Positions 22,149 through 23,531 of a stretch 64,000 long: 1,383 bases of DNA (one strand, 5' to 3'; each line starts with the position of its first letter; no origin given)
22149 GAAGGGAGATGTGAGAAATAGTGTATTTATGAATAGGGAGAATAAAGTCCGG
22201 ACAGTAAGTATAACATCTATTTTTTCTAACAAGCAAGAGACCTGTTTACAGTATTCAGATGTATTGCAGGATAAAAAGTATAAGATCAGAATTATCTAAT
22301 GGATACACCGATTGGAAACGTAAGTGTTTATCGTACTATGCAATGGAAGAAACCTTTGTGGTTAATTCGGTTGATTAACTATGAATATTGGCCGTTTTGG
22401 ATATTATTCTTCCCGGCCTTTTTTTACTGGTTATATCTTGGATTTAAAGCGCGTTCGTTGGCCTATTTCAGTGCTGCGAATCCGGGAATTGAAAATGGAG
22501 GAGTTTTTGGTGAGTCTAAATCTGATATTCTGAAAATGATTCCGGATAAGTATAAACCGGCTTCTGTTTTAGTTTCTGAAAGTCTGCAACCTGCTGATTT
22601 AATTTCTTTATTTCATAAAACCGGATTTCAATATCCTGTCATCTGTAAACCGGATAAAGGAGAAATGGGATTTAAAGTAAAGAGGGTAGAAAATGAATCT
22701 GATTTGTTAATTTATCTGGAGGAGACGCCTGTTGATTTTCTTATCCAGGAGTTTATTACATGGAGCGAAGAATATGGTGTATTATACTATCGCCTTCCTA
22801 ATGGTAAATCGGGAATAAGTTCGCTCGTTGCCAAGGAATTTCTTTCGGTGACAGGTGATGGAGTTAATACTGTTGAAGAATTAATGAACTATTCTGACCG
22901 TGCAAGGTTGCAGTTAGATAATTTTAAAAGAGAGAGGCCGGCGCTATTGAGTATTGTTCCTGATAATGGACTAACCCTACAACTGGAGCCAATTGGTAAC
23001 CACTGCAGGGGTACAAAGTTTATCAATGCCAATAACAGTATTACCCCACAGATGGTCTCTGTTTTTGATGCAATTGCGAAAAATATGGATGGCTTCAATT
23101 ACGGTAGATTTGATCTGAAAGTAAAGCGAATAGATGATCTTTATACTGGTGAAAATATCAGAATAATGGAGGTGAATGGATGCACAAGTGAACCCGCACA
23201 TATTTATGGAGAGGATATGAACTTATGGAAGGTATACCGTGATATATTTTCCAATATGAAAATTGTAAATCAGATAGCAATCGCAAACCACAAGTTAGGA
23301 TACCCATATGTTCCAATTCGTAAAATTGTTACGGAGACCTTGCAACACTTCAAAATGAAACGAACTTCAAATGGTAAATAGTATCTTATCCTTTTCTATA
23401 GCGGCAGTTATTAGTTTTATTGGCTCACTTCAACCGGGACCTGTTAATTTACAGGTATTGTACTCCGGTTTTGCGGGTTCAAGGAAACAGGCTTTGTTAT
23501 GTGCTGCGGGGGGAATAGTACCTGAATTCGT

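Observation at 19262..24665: Eight-gene translationally coupled operon with a redox/thiol flavour and no known pathway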

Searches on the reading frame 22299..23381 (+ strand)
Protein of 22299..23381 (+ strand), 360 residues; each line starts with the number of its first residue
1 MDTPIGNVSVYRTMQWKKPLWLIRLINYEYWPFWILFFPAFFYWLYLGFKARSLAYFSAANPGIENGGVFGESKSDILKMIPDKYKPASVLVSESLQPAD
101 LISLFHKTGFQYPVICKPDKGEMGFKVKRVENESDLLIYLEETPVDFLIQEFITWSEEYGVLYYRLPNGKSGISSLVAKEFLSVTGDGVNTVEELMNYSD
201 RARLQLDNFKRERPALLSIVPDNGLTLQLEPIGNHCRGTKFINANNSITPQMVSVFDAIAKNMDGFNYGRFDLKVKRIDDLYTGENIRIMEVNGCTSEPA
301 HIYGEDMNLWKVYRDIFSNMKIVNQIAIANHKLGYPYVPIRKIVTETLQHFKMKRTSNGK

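Call 3: search_protein_families(library=pfam, proteins=[window:22299-23381:+], max_evalue=0.01)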
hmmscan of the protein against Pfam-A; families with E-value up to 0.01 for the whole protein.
window:22299-23381:+ (360 aa): 1 family
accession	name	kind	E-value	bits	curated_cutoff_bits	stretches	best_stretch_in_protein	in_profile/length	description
PF08443.16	RimK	-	0.00022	21.4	21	1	97-158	26-87/188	RimK-like ATP-grasp domain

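Call 4: search_protein_families(library=ncbifam, proteins=[window:22299-23381:+], max_evalue=0.01)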
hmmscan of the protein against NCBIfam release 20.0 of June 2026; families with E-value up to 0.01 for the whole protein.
window:22299-23381:+ (360 aa): 4 families
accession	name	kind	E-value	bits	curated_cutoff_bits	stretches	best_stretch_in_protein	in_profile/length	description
NF009406.0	PRK12767.1-5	equivalog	3e-06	26.5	271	1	102-164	139-199/327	carbamoyl phosphate synthase-like protein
NF009405.0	PRK12767.1-4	equivalog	6.6e-06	25.3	390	1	73-190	102-219/320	carbamoyl phosphate synthase-like protein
NF009402.0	PRK12767.1-1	equivalog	0.00014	20.8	218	1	73-183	105-223/329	carbamoyl phosphate synthase-like protein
TIGR02068.2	cya_phycin_syn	equivalog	0.001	17.2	850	0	111-295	248-445/862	cyanophycin synthetase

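Call 7: find_homologous_proteins(query=window:22299-23381:+)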
Query window:22299-23381:+ (360 aa): 1120 proteins with E <= 0.001 among 2717 candidates; the best 120 are listed.
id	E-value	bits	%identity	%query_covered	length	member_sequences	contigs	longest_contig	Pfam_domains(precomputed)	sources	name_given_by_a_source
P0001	5.7e-245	830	99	100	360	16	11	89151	-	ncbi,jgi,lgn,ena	jgi:hypothetical protein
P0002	6.0e-213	725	86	100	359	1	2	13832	PF08443.17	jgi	jgi:hypothetical protein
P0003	5.3e-197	672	79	100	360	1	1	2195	-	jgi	jgi:hypothetical protein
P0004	3.7e-143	495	64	94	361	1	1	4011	-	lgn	-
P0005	5.3e-132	458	58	94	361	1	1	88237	-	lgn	-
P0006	5.3e-131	455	57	94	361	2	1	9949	-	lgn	-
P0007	2.5e-130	453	57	94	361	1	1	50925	-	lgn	-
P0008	6.4e-130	451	56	95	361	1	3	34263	-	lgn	-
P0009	6.5e-129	448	55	94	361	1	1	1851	-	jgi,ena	-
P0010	1.4e-128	447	57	94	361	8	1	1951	-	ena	-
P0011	5.4e-128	445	55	94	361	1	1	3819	-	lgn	-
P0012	5.9e-127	442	56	94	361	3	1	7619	-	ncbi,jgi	jgi:hypothetical protein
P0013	9.8e-127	441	57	94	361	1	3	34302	-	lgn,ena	-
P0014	5.7e-126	438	55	94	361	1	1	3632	-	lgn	-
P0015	8.8e-125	435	56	94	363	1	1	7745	PF08443.17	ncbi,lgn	-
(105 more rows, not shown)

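Call 10: find_related_loci(query=A1, collection=genome_contigs, flank=8000)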
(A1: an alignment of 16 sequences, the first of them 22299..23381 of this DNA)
Query A1 (360 aa) in genome_contigs; peptide patterns used: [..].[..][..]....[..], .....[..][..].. (x = any residue, [..] = any of these).
600 stretches matched a pattern (row limit reached: there are more); 587 encode a relative of the query (tblastn E <= 1e-3); the best 80 are kept; 80 distinct loci.
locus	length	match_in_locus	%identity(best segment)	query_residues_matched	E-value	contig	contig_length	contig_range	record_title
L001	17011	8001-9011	57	19-355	2e-134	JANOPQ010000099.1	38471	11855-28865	MAG: Bacteroidota bacterium isolate VAR_4_metabat_461 VAR_4_k141_947883, whole genome shotgun sequence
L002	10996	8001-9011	57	19-355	2e-134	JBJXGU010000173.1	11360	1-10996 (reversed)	MAG: Bacteroidia bacterium isolate F1F2.bin.178 k127_1368182, whole genome shotgun sequence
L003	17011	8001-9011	55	19-355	2e-131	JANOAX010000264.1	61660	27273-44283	MAG: Bacteroidota bacterium isolate VAR_18_metabat_267 VAR_18_k141_1903190, whole genome shotgun sequence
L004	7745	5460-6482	56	16-355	7e-130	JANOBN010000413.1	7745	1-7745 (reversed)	MAG: Bacteroidota bacterium isolate VAR_18_metabat_10 VAR_18_k141_3332733, whole genome shotgun sequence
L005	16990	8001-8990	53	12-340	3e-117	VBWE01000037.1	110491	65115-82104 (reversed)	MAG: Bacteroidetes bacterium isolate X1_MaxBin.021 scaffold_578, whole genome shotgun sequence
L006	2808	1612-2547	53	19-330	6e-119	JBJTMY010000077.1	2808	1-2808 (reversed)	MAG: Bacteroidota bacterium isolate samp_4451_semibin_111 samp_4451_527216, whole genome shotgun sequence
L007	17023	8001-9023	51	14-352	1e-112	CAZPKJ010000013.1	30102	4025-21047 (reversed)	MAG TPA_asm: uncultured Flavobacteriaceae bacterium isolate SRP287453_co1_109 genome assembly, contig: NODE_2536_length_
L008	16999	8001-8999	48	22-354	3e-112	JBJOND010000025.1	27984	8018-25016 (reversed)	MAG: Bacteroidota bacterium isolate umpqua_2019_sw_WHONDRS-S19S_0079_A_bin.74 scaffold_0000732, whole genome shotgun seq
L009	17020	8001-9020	49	17-355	8e-112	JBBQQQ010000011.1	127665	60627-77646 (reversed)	MAG: Bacteroidia bacterium isolate Co_metawrap_1593 Cmw_1593_k141_9954895_length_127665_cov_28.9982, whole genome shotgu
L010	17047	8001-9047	47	5-351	1e-105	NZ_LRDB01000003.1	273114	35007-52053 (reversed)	Roseivirga echinicomitans strain KMM 6058 contig_11, whole genome shotgun sequence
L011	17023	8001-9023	47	12-351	1e-105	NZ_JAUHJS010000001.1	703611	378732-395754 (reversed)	Shiella aurantiaca strain LB-30 LB-30_scaffold1, whole genome shotgun sequence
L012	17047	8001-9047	47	5-351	3e-105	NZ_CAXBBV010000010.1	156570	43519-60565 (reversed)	MAG: uncultured Roseivirga sp. isolate ERR2762132_concoct_125 ERZ3422167.164, whole genome shotgun sequence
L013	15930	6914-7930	47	17-354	9e-105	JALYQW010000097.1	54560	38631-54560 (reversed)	MAG: Bacteroidota bacterium isolate MDV bin73 SD1454-56_k127_52915, whole genome shotgun sequence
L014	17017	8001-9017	47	17-360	2e-104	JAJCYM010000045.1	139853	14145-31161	MAG: Roseivirga sp. isolate OFTM338 OFTM338_44, whole genome shotgun sequence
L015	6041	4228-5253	48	17-357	1e-103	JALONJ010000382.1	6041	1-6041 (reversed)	MAG: Microscillaceae bacterium isolate Prado074 scaffold_34388, whole genome shotgun sequence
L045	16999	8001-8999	46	19-350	1e-96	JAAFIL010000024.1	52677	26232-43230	MAG: Bacteroidetes bacterium isolate bin55.metabat.ball.041 WN_Bacteroidetes_2_scaffold_24, whole genome shotgun sequenc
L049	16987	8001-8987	49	17-344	2e-96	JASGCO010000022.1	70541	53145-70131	MAG: Sediminibacterium sp. isolate MAG03 NODE_152_length_70541_cov_18.964135, whole genome shotgun sequence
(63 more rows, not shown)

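Call 16: search_solved_structures(query=A1, max_evalue=1, show_alignments=2)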
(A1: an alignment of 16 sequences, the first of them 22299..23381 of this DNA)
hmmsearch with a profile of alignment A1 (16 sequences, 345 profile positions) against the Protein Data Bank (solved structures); distinct sequences matched with E-value up to 1: 28.
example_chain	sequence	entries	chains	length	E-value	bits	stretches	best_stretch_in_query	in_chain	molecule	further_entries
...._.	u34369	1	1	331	2.1e-06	30.1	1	85-175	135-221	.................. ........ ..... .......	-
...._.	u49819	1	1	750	0.00079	21.6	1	92-258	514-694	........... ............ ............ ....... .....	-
8fxh_A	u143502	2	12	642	0.0057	18.8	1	96-189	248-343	RimK domain-containing protein ATP-grasp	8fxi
8fff_A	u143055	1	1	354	0.011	17.8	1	81-158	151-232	D-alanine--D-alanine ligase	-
3n8d_A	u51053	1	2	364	0.012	17.8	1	81-158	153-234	D-alanine--D-alanine ligase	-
2i80_A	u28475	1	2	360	0.012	17.8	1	81-158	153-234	D-alanine-D-alanine ligase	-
2i87_A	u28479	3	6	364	0.012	17.7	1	81-158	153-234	D-alanine-D-alanine ligase | D-alanine--D-alanine ligase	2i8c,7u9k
2z04_A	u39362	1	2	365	0.018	17.2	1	88-150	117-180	Phosphoribosylaminoimidazole carboxylase ATPase subunit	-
3r23_A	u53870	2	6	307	0.018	17.1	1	96-185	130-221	D-alanine--D-alanine ligase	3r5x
4ylr_A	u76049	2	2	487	0.024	16.8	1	69-143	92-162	Tubulin polyglutamylase TTLL7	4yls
2yl2_A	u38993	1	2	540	0.044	15.9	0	87-133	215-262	ACETYL-COA CARBOXYLASE 1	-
7ta5_A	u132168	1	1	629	0.049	15.7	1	95-188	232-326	Glutathione synthase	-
3vot_A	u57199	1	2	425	0.13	14.3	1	90-132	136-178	L-amino acid ligase, BL00235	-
8oxe_A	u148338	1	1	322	0.15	14.1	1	75-186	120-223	Inositol-tetrakisphosphate 1-kinase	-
1e4e_A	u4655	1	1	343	0.29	13.2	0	96-132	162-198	VANCOMYCIN/TEICOPLANIN A-TYPE RESISTANCE PROTEIN VANA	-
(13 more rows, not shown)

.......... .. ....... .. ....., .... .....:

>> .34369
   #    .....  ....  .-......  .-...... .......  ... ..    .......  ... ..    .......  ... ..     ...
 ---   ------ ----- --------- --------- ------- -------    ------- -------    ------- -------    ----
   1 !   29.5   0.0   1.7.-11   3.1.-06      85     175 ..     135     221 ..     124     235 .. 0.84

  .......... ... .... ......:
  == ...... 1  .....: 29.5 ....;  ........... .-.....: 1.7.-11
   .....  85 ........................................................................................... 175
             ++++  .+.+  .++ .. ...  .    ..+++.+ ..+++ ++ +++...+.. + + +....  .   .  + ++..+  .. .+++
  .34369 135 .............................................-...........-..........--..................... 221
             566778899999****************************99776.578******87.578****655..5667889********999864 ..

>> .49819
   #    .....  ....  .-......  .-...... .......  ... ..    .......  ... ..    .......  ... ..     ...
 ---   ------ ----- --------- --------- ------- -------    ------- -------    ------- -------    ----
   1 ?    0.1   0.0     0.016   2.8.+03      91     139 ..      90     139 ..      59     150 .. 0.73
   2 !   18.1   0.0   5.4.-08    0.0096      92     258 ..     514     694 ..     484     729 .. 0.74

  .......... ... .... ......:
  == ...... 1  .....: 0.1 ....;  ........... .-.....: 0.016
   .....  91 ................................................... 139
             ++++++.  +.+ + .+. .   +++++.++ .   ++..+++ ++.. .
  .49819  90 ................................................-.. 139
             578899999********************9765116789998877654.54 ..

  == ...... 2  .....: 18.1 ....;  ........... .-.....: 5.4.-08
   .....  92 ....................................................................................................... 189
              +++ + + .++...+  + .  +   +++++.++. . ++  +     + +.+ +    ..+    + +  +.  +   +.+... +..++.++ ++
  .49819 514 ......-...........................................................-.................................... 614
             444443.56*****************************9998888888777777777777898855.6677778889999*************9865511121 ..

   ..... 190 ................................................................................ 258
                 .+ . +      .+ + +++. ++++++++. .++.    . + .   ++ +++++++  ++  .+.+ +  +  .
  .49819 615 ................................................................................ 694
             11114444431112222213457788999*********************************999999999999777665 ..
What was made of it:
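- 22299..23381 (+): ATP-grasp amide ligase with an aromatic-rich hydrophobic N-terminus (about residues 19-52). Profile against PDB: GshAB E 8e-4 (call 16).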

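Call 22: search_protein_families(library=pfam, proteins=[L011:6844-7473:+, L010:5775-7640:+, L011:6186-6908:+, L014:10650-11354:+, L011:5286-5780:+, L014:11417-11893:+, L045:4674-5390:+, L049:3610-4716:+, L049:3020-3604:+, L014:6715-7536:-], max_evalue=0.01)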
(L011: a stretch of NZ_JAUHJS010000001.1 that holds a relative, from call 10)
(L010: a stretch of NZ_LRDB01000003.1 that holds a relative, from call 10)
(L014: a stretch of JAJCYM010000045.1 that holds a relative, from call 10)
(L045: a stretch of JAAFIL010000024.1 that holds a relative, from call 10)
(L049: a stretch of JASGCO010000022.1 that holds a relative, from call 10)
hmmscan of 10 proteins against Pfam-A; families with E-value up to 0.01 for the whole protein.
L011:6844-7473:+ (209 aa): 1 family
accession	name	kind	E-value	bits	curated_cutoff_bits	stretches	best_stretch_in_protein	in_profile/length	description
PF04264.18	YceI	-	6.1e-22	79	23.7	1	64-206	9-148/150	YceI-like domain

L010:5775-7640:+ (621 aa): 15 families
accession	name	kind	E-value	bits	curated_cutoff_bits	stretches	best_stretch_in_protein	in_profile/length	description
PF00158.32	Sigma54_activat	-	1.7e-74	249.6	20.2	1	317-483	1-167/168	Sigma-54 interaction domain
PF25601.1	AAA_lid_14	-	1.7e-24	85.9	27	1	489-557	1-69/87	AAA+ ATPase lid domain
PF14532.12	Sigma54_activ_2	-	2.3e-17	63.9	25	1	320-479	3-129/138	Sigma-54 interaction domain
PF13426.13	PAS_9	-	6.2e-13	49.4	27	1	27-123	4-103/103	PAS domain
PF07728.20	AAA_5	-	2.2e-09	37.8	22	1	341-461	2-125/139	AAA domain (dynein-related subfamily)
PF07724.20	AAA_2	-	1.5e-07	32.1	27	1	339-468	4-134/166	AAA domain (Cdc48 subfamily)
PF01590.32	GAF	-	1.9e-07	32.1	22.4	1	147-274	6-133/133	GAF domain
PF02954.25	HTH_8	-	3.2e-07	30.4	22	1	573-617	1-42/42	Bacterial regulatory protein, Fis family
PF00989.32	PAS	-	1.8e-06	28.4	22.6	1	25-111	13-101/113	PAS fold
PF13185.12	GAF_2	-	3.5e-06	27.7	28.6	1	148-274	9-135/136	GAF domain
PF08448.16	PAS_4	-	1.8e-05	25.4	23.1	1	25-126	7-110/110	PAS fold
PF00004.35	AAA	-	2.6e-05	25.1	21.2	1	341-473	1-126/131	ATPase family associated with various cellular activities (AAA)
PF00493.29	MCM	-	0.00043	19.9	23.3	1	332-460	51-174/224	MCM P-loop domain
PF13492.12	GAF_3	-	0.0013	19.5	27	1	151-276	10-129/129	GAF domain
PF01078.27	Mg_chelatase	-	0.0072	16.2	20.3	0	396-458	93-157/207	Magnesium chelatase, subunit ChlI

L011:6186-6908:+ (240 aa): 0 families

L014:10650-11354:+ (234 aa): 1 family
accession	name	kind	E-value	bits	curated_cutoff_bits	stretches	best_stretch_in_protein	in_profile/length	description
PF10988.14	DUF2807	-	4.9e-41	140.9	24.2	1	34-218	1-181/181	Putative auto-transporter adhesin, head GIN domain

L011:5286-5780:+ (164 aa): 1 family
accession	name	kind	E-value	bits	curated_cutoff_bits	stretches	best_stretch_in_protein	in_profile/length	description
PF10517.14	DM13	-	1.7e-15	58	25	1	70-158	4-102/105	Electron transfer DM13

L014:11417-11893:+ (158 aa): 2 families
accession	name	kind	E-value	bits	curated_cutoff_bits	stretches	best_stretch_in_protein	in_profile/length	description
PF12893.14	Lumazine_bd_2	-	2.7e-05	25.3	22.1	1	29-146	2-111/116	Putative lumazine-binding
PF14534.12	DUF4440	-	0.006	17.4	25.2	1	33-145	1-107/107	Domain of unknown function (DUF4440)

L045:4674-5390:+ (238 aa): 0 families

L049:3610-4716:+ (368 aa): 1 family
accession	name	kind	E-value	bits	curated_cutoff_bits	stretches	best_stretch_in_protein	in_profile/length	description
PF01103.29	Omp85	-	2.1e-09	37.8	24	1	197-353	122-304/325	Omp85 superfamily domain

L049:3020-3604:+ (194 aa): 6 families
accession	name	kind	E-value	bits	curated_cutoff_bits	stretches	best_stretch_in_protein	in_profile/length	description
PF00578.27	AhpC-TSA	-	1.3e-30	106.3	26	1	28-174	1-123/124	AhpC/TSA family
PF08534.16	Redoxin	-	6.3e-22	78.4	26.6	1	29-189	3-146/148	Redoxin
PF13905.12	Thioredoxin_8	-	3.2e-09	37.4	27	1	54-172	1-94/94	Thioredoxin-like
PF13098.12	Thioredoxin_2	-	0.00093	19.9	27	1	53-128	4-73/104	Thioredoxin-like domain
PF05988.18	DUF899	-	0.0074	16.3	27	1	64-177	83-185/224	Bacterial protein of unknown function (DUF899)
PF13911.12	AhpC-TSA_2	-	0.0075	17.1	27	0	76-178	2-112/114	AhpC/TSA antioxidant enzyme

L014:6715-7536:- (273 aa): 0 families
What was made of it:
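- DM13 'electron transfer' domains occur in the regulon (call 22).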

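Call 27: predict_structure(alignment_id=A2)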
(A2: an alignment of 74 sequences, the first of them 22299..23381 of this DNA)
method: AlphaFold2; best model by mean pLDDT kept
length: 360 residues; sequences in the alignment: 74
mean_pLDDT: 90.8   pTM: 0.88
mean pLDDT of the five models: 90.8, 90.0, 89.0, 88.4, 87.9
residues with pLDDT >= 90: 282; 70-90: 55; 50-70: 11; < 50: 12
segments of 3 or more residues with pLDDT < 50: 1-9
pLDDT, mean of each block of 10 residues (from residue 1): 46 75 91 92 97 96 89 89 97 96 97 95 83 97 94 95 96 96 96 96 94 95 95 78 95 98 96 97 98 82 84 95 98 96 88 70
secondary structure, 60 per line:
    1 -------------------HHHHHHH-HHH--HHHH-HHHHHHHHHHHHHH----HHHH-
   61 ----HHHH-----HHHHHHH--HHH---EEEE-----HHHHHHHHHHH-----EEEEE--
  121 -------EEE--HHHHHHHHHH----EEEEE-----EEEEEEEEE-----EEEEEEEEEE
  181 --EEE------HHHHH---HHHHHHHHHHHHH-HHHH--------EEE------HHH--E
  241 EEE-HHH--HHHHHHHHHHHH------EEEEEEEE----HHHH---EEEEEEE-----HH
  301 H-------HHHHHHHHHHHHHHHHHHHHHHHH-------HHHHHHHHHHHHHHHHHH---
elements in order: H20-26 H33-36 H38-51 H56-59 H65-68 H74-80 E89-92 H98-108 E114-118 E128-130 H133-142 E147-151 E157-165 E171-180 E183-185 H192-196 H200-212 H214-217 E226-228 E240-243 H250-261 E268-275 H280-283 E287-293 H309-332 H340-357
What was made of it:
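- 22299..23381 (+): AF2 model pLDDT 90.8 (call 27).
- On ATP-grasp superfamily (carboxylate-amine ligases): AF2 model pLDDT 90.8 and pTM 0.88 (call 27).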

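Call 31: fold_search(model_id=the predicted structure, library=pdb)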
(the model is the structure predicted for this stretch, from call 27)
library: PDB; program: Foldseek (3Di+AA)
matches with E <= 10: 585; with E <= 0.001: 383
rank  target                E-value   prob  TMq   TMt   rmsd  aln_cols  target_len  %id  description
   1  7ta5                  6.0e-10  1.00  0.47  0.31   5.3       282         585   15  Crystal structure of cyanophycin synthetase 2 from Gloeothece citriformis (released 2022-03-02)
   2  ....                  6.4e-10  1.00  0.42  0.23   5.7       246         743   17  Crystal structure of a bifunctional glutathione synthetase from Streptococcus agalactiae (released 2011-04-13)
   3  7wae_A                1.6e-09  1.00  0.50  0.23   5.6       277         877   17  Trichodesmium erythraeum cyanophycin synthetase 1 (TeCphA1) with ATPgammaS, 4x(beta-Asp-Arg), and aspartate (released 2022-09-07)
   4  7lgj_A                1.8e-09  1.00  0.46  0.21   7.0       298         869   18  Cyanophycin synthetase 1 from Synechocystis sp. UTEX2470 with ADPCP and 8x(Asp-Arg)-NH2 (released 2021-08-18)
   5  7wae_C                2.0e-09  1.00  0.50  0.27   5.4       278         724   16  Trichodesmium erythraeum cyanophycin synthetase 1 (TeCphA1) with ATPgammaS, 4x(beta-Asp-Arg), and aspartate (released 2022-09-07)
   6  7txv_A                2.8e-09  1.00  0.46  0.21   4.7       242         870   20  Cyanophycin synthetase 1 from Synechocystis sp. UTEX2470 E82Q with ATP and 16x(Asp-Arg) (released 2022-06-01)
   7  7wac_A                2.9e-09  1.00  0.43  0.24   5.0       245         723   19  Trichodesmium erythraeum cyanophycin synthetase 1 (TeCphA1) (released 2022-09-07)
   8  7lg5_A                3.3e-09  1.00  0.45  0.21   6.8       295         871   19  Synechocystis sp. UTEX2470 Cyanophycin synthetase 1 with ATP (released 2021-08-18)
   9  7lgq_A                4.3e-09  1.00  0.45  0.20   4.7       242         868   20  Cyanophycin synthetase 1 from Synechocystis sp. UTEX2470 with ATP and 8x(Asp-Arg)-Asn (released 2021-08-18)
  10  3ln7_A                1.4e-08  1.00  0.33  0.19   8.4       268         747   17  Crystal structure of a bifunctional glutathione synthetase from Pasteurella multocida (released 2011-04-13)
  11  3lwb_B                1.7e-08  1.00  0.40  0.47   6.3       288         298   12  Crystal Structure of apo D-alanine:D-alanine Ligase (Ddl) from Mycobacterium tuberculosis (released 2010-03-09)
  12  3lwb_A                2.9e-08  1.00  0.40  0.43   6.1       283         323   13  Crystal Structure of apo D-alanine:D-alanine Ligase (Ddl) from Mycobacterium tuberculosis (released 2010-03-09)
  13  1e4e_A                3.9e-08  1.00  0.35  0.37   7.9       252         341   12  D-alanyl-D-lacate ligase (released 2001-06-28)
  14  2i87_B                5.7e-08  1.00  0.38  0.40  11.0       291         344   11  Allosteric inhibition of Staphylococcus aureus D-alanine:D-alanine ligase revealed by crystallographic studies (released 2006-10-03)
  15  5bph_B                6.0e-08  1.00  0.39  0.45   6.9       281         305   14  Crystal structure of AMP complexed D-alanine-D-alanine ligase(DDL) from Yersinia pestis (released 2016-03-02)
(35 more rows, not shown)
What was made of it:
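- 22299..23381 (+): Foldseek top hits: cyanophycin synthetase 1 and 2, GshF, D-Ala-D-Ala ligases (call 31).
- On ATP-grasp superfamily (carboxylate-amine ligases): Foldseek gave 383 PDB matches with E<=0.001, and all 50 listed matches are ATP-grasp ligases (call 31).
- Closest known: ATP-grasp amide ligases of the GshF / cyanophycin synthetase / D-Ala-D-Ala ligase group. Same: These are the nearest solved structures (calls 16, 31).
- Checked: ATP-grasp: RimK 21.4 against 21, confirmed by fold (calls 27, 31).
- ATP-grasp fold and nearest structures: calls 16, 27, 31. The best structural matches are cyanophycin synthetases 1 and 2 (call 31).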

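Call 51: find_encoding_contigs(protein=window:22299-23381:+, flank=3000, max_places=3)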
Protein window:22299-23381:+ (360 aa): 24 contigs read that carry it; 3 places shown.
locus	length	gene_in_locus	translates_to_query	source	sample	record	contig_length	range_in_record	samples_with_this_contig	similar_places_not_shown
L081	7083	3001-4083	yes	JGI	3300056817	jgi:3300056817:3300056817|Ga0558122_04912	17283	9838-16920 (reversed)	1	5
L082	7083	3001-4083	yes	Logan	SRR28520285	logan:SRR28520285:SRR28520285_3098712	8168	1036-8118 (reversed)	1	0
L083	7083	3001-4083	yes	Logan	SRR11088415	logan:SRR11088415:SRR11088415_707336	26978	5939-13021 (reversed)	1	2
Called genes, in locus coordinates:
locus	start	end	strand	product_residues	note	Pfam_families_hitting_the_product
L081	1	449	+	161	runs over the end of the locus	-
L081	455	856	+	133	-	PF07681:DoxX (weak), PF13564:DoxX_2 (weak)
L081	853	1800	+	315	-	PF13557:Phenol_MetA_deg (faint)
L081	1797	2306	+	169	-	-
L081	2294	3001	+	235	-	PF05742:TANGO2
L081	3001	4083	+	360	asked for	-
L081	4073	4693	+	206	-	PF01810:LysE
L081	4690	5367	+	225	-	PF00027:cNMP_binding, PF13545:HTH_Crp_2, PF00325:Crp (weak)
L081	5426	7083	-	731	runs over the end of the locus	PF00801:PKD, PF18911:PKD_4, PF19081:Ig_7 (weak)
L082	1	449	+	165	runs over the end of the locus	?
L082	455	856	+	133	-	PF07681:DoxX (weak), PF13564:DoxX_2 (weak)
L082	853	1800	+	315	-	PF13557:Phenol_MetA_deg (faint)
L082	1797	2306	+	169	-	-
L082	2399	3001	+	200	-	PF05742:TANGO2 (faint)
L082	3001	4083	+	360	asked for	-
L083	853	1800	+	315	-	PF13557:Phenol_MetA_deg (faint)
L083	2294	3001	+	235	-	PF05742:TANGO2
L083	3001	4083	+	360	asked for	-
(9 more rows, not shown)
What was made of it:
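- On TANGO2/NRDE (PF05742): An independent precomputed hit exists on the metagenome copies (call 51).
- On Phenol_MetA_deg-type outer-membrane barrel (PF13557): It is marked 'faint' on the metagenome copies (call 51).
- Checked: That start is the one independent gene callers chose on three metagenome contigs (225 aa, call 51).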
